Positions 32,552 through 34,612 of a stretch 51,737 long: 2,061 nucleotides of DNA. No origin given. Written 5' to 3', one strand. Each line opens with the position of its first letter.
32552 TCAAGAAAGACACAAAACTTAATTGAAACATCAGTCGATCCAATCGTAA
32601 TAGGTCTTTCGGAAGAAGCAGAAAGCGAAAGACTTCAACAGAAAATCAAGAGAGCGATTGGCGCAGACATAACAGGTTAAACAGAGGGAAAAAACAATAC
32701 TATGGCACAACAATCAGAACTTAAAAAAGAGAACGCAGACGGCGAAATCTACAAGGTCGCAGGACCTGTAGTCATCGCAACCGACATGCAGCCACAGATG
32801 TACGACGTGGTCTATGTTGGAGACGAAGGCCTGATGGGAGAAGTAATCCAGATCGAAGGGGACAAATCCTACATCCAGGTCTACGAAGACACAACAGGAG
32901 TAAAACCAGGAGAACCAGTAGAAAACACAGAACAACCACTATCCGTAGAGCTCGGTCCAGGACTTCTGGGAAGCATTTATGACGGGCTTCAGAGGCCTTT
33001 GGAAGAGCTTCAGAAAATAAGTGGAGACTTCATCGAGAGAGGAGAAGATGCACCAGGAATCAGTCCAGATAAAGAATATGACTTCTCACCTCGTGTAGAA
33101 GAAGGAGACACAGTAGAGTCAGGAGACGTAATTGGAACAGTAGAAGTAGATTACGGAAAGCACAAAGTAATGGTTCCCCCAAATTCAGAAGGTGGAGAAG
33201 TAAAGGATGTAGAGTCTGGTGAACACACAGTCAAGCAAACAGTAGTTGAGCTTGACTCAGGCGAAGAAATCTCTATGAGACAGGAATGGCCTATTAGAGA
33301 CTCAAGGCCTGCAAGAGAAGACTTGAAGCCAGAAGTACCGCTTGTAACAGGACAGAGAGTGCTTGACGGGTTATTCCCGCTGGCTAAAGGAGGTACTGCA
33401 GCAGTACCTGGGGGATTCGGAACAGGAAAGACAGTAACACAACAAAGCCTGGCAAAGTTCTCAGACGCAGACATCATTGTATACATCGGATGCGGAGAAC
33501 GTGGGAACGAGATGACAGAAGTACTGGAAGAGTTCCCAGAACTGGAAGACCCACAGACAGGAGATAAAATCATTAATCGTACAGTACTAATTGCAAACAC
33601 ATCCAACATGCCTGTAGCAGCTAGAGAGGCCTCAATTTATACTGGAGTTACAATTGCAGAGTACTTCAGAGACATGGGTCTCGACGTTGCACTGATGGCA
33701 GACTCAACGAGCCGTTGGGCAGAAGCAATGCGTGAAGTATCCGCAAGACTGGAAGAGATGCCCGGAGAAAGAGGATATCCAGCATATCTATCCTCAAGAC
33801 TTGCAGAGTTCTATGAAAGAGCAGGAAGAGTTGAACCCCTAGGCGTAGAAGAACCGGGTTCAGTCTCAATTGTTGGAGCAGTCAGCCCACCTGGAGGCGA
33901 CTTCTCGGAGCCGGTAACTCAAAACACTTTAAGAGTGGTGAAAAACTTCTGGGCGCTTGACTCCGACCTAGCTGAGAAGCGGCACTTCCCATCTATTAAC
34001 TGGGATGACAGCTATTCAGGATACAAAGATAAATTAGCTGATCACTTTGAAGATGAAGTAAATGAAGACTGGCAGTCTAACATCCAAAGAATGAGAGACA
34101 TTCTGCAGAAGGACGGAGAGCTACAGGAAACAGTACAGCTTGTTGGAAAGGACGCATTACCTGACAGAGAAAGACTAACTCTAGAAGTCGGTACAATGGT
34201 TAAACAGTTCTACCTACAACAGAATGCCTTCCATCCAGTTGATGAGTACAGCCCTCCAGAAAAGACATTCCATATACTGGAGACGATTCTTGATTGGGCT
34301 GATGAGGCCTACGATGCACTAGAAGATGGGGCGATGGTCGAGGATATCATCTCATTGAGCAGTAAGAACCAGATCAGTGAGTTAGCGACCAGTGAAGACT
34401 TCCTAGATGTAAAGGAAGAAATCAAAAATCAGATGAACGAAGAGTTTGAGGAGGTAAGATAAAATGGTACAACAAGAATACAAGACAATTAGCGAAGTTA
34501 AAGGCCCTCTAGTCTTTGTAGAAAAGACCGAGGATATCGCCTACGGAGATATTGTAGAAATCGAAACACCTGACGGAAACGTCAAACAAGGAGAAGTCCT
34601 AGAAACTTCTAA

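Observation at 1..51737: Palindromic hexamer AGGCCT is roughly 15-fold over-represented, independent of reading frame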

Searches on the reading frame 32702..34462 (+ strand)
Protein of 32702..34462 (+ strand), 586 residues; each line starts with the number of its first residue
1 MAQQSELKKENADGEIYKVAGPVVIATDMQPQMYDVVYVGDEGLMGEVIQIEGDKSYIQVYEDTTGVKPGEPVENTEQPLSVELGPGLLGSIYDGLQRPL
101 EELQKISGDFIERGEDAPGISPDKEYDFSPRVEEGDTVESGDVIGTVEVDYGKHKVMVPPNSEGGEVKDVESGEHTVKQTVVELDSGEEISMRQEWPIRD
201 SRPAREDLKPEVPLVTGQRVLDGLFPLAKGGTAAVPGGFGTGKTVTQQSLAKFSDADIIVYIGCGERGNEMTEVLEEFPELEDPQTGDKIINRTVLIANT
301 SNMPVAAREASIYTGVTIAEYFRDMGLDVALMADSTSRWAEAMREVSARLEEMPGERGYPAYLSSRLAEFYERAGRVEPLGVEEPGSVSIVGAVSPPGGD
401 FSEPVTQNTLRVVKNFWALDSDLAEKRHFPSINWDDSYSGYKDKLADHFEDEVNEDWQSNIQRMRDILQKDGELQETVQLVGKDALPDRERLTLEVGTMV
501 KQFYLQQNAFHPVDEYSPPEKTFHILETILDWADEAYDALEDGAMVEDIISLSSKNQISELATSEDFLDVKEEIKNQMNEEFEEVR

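Call 7: find_related_loci(query=window:32702-34462:+, collection=genome_contigs, flank=10000)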
Query window:32702-34462:+ (586 aa) in genome_contigs; peptide patterns used: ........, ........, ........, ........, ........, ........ (x = any residue, [..] = any of these).
600 stretches matched a pattern (row limit reached: there are more); 599 encode a relative of the query (tblastn E <= 1e-3); the best 80 are kept; 80 distinct loci.
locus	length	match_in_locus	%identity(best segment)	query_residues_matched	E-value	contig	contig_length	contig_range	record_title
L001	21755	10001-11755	63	1-582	0e+0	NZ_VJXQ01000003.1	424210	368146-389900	Halobellus captivus strain ZY21 scaffold3, whole genome shotgun sequence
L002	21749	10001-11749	62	1-582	0e+0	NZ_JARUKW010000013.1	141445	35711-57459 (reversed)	Natronococcus sp. A-GB1 13, whole genome shotgun sequence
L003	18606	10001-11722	65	14-583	0e+0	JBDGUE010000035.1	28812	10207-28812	MAG: Halanaeroarchaeum sp. isolate DAL-WCL_35_67C4R c_000000001235, whole genome shotgun sequence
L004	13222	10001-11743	64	1-582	0e+0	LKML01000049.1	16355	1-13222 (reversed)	MAG: Haloferacaceae archaeon B1-Br10_E2g22 LB-BRINE-C1503, whole genome shotgun sequence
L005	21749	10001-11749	63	1-582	0e+0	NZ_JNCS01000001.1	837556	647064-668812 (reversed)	Natrinema altunense strain AJ2 N_altunense_AJ2_contig_1, whole genome shotgun sequence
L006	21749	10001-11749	62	1-582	0e+0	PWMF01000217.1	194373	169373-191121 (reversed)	MAG: Natrialbaceae archaeon isolate CSSed10_265 CS-Sed10-C7, whole genome shotgun sequence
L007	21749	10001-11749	62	1-584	0e+0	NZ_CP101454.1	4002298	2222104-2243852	Halorarius litoreus strain BND22 chromosome, complete genome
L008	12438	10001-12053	61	1-582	0e+0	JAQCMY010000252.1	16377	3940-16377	MAG: Haloferacaceae archaeon isolate LUM.66 k149_765032, whole genome shotgun sequence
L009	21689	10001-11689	64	4-566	0e+0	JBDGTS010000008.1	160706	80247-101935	MAG: Halobacteriaceae archaeon isolate DAL-WCL_32_78C3R c_000000000010, whole genome shotgun sequence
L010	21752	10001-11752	62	2-582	0e+0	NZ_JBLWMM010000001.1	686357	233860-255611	Halorubrum sp. DTA46 DTA46_ctg01, whole genome shotgun sequence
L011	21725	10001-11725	63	13-582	0e+0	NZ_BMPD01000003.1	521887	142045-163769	Haloarcula sebkhae strain JCM 19018 sequence03, whole genome shotgun sequence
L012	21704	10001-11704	63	14-582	0e+0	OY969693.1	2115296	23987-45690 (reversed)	MAG: Euryarchaeota archaeon isolate MFD04408.bin.c.4 genome assembly, chromosome: 1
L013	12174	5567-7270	63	14-582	0e+0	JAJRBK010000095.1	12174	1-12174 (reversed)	MAG: Methanobacteriota archaeon isolate OWC_0036 OWC_0036_k121_8737092, whole genome shotgun sequence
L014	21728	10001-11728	61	10-586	0e+0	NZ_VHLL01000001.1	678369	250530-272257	Methanoculleus formosensis strain Afa-1 contig-01, whole genome shotgun sequence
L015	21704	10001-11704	61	14-582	0e+0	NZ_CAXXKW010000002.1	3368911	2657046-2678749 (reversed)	MAG: uncultured Methanolobus sp. isolate 63462039-51cf-4655-9c85-af1f4e349c88 contig_2, whole genome shotgun sequence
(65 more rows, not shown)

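Call 14: find_encoding_contigs(protein=window:32702-34462:+, flank=10000, max_places=6)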
Protein window:32702-34462:+ (586 aa): 11 contigs read that carry it; 6 places shown.
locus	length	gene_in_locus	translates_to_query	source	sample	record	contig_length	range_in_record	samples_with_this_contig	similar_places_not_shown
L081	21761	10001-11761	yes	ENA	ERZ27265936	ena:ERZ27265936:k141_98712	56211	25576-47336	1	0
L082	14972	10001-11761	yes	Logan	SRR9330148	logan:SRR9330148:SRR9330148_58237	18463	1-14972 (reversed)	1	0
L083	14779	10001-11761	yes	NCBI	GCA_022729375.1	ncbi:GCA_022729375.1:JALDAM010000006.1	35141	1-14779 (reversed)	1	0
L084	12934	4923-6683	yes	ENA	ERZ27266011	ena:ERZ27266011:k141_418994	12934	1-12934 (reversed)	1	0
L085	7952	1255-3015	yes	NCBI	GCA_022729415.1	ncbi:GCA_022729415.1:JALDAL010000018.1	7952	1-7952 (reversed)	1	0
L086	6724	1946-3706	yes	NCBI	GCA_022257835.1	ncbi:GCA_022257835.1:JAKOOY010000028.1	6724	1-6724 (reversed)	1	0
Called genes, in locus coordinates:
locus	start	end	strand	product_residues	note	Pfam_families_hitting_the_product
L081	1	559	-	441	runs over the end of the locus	PF01909:NTP_transf_2 (weak), PF09249:tRNA_NucTransf2, PF21133:CAA_C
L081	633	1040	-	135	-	PF21485:IF5A-like_N, PF08207:EFP_N (weak)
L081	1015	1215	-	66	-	PF00125:Histone, PF00808:CBFD_NFYB_HMF, PF02969:TAF (weak), PF15511:CENP-T_C (weak), PF15630:CENP-S (weak)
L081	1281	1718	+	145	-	PF17146:PIN_6 (weak)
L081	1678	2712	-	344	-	PF01594:AI-2E_transport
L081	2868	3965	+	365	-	PF08271:Zn_Ribbon_TF, PF00382:TFIIB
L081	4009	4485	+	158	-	PF13302:Acetyltransf_3, PF13673:Acetyltransf_10, PF00583:Acetyltransf_1, PF13508:Acetyltransf_7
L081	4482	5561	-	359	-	PF02005:TRM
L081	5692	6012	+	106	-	-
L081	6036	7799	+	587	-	PF01496:V_ATPase_I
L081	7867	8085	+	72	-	PF00137:ATP-synt_C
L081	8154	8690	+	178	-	-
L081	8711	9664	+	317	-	PF01992:vATP-synt_AC39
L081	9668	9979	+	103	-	PF01990:ATP-synt_F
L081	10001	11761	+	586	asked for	PF02874:ATP-synt_ab_N, PF16886:ATP-synt_ab_Xtn, PF00006:ATP-synt_ab, PF22919:ATP-synt_VA_C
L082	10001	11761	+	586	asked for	PF02874:ATP-synt_ab_N, PF16886:ATP-synt_ab_Xtn, PF00006:ATP-synt_ab, PF22919:ATP-synt_VA_C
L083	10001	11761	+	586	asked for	PF02874:ATP-synt_ab_N, PF16886:ATP-synt_ab_Xtn, PF00006:ATP-synt_ab, PF22919:ATP-synt_VA_C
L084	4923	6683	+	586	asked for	PF02874:ATP-synt_ab_N, PF16886:ATP-synt_ab_Xtn, PF00006:ATP-synt_ab, PF22919:ATP-synt_VA_C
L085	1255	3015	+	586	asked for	PF02874:ATP-synt_ab_N, PF16886:ATP-synt_ab_Xtn, PF00006:ATP-synt_ab, PF22919:ATP-synt_VA_C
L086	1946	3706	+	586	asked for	PF02874:ATP-synt_ab_N, PF16886:ATP-synt_ab_Xtn, PF00006:ATP-synt_ab, PF22919:ATP-synt_VA_C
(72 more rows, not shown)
